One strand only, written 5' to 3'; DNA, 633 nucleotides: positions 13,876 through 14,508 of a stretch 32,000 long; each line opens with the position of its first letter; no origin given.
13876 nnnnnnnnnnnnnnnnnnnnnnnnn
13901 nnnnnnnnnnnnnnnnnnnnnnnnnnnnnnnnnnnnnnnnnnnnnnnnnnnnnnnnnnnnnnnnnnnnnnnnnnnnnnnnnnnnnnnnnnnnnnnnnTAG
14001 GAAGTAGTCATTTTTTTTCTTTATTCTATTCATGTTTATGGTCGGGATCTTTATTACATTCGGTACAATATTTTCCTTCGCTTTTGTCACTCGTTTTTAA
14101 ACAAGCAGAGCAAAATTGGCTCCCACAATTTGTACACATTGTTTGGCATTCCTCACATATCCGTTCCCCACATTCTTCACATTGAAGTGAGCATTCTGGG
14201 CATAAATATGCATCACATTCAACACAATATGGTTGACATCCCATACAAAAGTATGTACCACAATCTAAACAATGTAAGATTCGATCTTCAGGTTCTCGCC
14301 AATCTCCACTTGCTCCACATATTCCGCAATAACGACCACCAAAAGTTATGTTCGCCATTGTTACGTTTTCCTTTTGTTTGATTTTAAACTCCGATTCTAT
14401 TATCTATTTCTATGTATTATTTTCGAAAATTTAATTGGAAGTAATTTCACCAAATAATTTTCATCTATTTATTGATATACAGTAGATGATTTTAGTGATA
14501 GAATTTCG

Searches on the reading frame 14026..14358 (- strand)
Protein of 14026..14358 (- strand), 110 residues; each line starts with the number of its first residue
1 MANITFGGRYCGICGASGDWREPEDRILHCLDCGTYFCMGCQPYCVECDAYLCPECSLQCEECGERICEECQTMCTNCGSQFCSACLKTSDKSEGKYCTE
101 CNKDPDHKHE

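Call 52: search_protein_families(library=pfam, proteins=[window:14026-14358:-], max_evalue=0.00001)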
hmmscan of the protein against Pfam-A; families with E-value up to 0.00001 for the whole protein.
window:14026-14358:- (110 aa): 1 family
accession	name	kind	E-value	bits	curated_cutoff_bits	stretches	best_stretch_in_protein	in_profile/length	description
PF22586.1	ANCHR-like_BBOX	-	6.1e-06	26.7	27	0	10-42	1-25/39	ANCHR-like B-box zinc-binding domain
